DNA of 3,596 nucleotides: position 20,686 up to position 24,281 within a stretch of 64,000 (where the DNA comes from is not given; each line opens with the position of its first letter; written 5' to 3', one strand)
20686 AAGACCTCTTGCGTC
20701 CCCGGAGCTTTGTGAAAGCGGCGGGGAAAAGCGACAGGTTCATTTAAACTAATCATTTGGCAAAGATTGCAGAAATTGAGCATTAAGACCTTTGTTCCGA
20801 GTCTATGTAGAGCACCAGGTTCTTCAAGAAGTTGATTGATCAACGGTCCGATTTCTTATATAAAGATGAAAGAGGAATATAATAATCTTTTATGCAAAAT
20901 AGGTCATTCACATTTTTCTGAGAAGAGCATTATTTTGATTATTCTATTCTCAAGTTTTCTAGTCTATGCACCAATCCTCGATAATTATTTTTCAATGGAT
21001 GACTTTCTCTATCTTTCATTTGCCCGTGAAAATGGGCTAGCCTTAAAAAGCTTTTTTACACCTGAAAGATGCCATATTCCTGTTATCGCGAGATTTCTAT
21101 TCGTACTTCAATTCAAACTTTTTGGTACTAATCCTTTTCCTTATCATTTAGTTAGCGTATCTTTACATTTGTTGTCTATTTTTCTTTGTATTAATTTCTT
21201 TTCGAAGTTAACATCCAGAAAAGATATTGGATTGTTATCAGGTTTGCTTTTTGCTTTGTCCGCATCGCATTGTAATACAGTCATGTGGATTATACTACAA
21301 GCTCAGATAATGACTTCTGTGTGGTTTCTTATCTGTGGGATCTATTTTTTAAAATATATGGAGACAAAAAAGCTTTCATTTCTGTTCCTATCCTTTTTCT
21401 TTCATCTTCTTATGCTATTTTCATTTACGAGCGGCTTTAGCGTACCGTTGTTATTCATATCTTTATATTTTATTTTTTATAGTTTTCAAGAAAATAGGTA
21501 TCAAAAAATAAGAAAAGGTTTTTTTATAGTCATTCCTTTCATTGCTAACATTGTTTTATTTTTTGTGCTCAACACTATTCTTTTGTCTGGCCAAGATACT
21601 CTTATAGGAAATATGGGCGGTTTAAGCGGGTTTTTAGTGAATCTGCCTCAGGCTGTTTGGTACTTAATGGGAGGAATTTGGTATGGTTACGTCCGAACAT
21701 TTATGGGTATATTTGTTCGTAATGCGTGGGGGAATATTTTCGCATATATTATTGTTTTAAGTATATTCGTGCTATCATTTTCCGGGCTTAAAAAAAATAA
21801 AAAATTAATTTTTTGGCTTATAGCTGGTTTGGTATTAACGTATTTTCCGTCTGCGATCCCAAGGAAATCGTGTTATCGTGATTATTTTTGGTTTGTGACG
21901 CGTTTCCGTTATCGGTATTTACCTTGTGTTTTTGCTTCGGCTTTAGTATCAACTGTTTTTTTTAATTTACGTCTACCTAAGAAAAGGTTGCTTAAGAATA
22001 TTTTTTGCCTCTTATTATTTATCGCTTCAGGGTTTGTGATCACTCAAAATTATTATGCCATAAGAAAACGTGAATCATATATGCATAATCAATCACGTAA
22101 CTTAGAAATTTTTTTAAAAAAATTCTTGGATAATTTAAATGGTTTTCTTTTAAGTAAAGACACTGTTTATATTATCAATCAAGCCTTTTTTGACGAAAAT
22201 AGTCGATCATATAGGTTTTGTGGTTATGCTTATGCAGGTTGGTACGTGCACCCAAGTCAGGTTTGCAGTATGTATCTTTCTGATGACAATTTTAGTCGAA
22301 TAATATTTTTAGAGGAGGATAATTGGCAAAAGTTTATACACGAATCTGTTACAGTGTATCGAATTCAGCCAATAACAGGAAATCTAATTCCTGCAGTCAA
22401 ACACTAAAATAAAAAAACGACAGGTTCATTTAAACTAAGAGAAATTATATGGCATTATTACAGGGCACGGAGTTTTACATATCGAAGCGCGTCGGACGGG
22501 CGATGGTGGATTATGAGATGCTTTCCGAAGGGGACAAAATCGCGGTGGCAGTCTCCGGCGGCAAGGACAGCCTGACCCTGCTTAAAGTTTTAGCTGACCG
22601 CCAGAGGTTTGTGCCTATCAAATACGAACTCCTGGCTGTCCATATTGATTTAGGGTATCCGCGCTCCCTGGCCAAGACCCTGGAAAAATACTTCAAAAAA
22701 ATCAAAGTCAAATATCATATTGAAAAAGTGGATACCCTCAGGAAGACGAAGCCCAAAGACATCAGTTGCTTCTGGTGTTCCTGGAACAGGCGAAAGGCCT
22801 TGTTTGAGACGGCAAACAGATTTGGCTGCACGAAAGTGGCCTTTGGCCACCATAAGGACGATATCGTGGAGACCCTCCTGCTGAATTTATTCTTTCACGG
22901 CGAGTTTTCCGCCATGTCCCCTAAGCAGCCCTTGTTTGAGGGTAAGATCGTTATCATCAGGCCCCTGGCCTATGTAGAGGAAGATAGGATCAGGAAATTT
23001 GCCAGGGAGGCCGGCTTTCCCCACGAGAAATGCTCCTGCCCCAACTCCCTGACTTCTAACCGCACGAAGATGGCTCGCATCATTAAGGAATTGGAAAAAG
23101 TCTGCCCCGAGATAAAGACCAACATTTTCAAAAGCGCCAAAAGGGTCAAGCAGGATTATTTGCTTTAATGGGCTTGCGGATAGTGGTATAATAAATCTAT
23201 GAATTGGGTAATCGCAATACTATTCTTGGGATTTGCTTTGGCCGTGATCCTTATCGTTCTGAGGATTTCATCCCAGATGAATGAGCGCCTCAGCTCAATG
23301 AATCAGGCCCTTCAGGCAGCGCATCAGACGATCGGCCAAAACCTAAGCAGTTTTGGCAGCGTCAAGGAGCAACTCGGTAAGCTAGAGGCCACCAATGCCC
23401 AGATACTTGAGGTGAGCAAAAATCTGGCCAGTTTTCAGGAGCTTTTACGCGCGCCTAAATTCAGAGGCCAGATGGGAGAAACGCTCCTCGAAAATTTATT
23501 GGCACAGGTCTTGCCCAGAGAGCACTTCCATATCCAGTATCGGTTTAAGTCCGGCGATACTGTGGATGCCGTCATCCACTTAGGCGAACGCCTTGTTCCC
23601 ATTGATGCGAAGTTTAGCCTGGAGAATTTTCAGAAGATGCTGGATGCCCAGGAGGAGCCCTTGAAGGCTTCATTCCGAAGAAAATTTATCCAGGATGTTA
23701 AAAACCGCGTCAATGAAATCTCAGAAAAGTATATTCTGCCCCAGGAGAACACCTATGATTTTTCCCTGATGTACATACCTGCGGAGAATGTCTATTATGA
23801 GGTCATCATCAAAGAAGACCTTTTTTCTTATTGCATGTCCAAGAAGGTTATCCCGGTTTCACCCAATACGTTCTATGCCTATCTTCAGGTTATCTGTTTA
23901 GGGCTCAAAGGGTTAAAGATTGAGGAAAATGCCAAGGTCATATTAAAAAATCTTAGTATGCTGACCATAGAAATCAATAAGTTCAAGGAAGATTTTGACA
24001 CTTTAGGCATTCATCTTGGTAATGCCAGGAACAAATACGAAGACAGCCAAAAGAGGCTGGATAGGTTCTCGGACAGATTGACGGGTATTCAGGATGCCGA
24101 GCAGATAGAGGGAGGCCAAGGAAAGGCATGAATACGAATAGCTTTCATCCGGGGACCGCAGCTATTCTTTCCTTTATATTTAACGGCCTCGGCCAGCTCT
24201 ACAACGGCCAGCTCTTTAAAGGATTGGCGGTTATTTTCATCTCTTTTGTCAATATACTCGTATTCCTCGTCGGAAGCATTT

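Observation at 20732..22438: AT-rich membrane-protein gene flanked by perfect 21-bp direct repeats, a cassette-like insertion in front of ttcA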

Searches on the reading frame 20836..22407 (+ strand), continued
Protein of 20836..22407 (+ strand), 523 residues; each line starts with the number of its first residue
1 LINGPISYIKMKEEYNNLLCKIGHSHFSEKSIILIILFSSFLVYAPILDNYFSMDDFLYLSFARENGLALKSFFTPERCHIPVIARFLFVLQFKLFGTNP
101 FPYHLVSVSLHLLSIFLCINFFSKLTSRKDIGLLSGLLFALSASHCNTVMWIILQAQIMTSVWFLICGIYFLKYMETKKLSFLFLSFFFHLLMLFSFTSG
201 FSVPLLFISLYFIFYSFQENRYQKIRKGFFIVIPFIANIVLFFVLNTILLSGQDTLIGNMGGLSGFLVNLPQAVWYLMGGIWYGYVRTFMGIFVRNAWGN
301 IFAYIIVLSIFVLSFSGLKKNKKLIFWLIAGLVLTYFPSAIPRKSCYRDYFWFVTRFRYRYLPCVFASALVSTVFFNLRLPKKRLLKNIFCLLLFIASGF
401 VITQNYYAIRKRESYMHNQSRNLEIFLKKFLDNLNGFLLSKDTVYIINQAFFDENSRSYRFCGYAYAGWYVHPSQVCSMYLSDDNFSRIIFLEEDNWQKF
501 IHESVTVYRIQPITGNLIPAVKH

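Call 63: find_encoding_contigs(protein=P0006, flank=4000, max_places=4)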
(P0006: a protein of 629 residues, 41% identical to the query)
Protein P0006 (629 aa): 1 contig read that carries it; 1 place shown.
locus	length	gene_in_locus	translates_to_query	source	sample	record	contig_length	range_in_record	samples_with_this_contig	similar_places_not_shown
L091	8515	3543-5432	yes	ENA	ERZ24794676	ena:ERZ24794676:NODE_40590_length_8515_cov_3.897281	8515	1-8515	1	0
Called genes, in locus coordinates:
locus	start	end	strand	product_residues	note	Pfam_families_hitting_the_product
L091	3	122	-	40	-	?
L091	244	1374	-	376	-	-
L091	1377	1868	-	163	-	-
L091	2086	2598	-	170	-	-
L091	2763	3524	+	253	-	PF00535:Glycos_transf_2, PF13641:Glyco_tranf_2_3 (weak)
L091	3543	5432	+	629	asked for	PF16841:CBM60 (weak)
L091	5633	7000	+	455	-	PF09594:GT87 (weak)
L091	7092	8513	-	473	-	?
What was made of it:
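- Closest known: Serotype-converting GT-C glycosyltransferases. Same: A homologue (P0006) sits beside a GT2 gene, as in gtrB-gtrC pairs (call 63).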

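Call 81: search_dna_similar(query=window:20866-22407:+, collection=phages, mode=protein, max_evalue=0.001, max_rows=10)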
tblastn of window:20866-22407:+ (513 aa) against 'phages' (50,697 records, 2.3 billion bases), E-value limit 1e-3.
No match.
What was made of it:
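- Closest known: Serotype-converting GT-C glycosyltransferases. Different: No phage context (call 81).
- Tried and rejected: Phage origin of the cargo: no tblastn hit in 50,697 phage records (call 81).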

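Call 83: list_cluster_members(proteins=[P0006, P0007, P0008, P0009, P0010, P0011, P0012, P0014, P0015, P0016])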
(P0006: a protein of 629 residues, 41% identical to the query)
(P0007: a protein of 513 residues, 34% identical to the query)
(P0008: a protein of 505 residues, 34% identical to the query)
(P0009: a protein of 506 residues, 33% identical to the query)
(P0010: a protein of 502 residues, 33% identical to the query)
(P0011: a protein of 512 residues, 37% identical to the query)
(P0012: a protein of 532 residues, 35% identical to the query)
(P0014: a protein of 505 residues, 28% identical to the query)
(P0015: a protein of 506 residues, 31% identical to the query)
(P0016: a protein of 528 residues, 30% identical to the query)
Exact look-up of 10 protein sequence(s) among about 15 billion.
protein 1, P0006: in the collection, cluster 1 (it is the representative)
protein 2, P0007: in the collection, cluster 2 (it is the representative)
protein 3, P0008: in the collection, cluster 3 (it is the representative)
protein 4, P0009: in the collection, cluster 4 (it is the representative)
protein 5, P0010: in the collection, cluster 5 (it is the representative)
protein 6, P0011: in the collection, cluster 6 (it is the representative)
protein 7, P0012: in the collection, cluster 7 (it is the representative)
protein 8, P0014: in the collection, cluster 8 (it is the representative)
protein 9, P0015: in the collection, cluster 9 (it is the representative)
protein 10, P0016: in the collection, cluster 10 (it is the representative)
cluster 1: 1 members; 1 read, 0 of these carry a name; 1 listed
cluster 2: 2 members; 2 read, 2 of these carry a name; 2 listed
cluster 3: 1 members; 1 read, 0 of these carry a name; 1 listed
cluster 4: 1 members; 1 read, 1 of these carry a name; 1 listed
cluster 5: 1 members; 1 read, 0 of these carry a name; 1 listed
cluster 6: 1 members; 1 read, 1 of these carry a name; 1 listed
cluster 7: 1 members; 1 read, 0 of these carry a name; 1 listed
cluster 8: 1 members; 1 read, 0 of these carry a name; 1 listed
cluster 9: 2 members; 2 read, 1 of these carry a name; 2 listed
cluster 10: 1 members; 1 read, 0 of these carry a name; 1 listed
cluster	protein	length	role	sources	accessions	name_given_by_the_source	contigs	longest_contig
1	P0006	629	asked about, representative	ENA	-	-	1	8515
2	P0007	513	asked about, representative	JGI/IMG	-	hypothetical protein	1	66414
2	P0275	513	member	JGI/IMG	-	hypothetical protein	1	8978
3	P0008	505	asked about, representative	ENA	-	-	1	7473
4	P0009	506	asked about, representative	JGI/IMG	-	hypothetical protein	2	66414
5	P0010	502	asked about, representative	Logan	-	-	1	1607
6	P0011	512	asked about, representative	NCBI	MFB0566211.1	MAG: hypothetical protein ACETWK_11110 [Candidatus Aminicenantaceae bacterium]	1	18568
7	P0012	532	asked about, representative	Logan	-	-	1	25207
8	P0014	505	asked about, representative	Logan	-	-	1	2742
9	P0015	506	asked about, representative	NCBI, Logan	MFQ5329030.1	MAG: hypothetical protein ACE5D4_03465 [Thermodesulfobacteriota bacterium]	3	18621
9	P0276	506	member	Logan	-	-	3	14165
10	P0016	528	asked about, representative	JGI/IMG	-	-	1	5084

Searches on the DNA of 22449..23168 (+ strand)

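Call 84: search_rna_families(source=L083, start=4560, end=5010, threshold=evalue, max_evalue=1)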
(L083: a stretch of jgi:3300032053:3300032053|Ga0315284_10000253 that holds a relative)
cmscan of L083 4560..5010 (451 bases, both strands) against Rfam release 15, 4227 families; matches with E-value up to 1: 1.
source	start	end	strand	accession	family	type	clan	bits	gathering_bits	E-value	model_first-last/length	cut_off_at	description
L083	4567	4608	+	RF02427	SpF10_sRNA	Gene; sRNA;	-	19.3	60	0.46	1-57/57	no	Streptococcus sRNA SpF10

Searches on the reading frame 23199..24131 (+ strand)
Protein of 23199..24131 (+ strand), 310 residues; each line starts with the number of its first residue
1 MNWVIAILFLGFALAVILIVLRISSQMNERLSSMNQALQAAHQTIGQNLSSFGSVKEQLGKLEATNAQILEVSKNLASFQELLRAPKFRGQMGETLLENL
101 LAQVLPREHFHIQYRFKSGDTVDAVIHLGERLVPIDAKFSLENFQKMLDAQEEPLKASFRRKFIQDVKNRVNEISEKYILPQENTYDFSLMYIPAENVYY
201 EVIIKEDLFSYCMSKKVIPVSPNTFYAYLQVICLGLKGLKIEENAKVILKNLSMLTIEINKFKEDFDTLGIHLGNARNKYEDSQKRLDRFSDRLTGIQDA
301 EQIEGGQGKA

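Call 6: search_protein_families(library=pfam, proteins=[window:23199-24131:+], max_evalue=0.01)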
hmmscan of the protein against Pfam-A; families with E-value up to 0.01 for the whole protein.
window:23199-24131:+ (310 aa): 1 family
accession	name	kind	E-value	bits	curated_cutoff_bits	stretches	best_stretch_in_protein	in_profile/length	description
PF02646.22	RmuC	-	9.7e-58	196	26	1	23-297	6-281/291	RmuC family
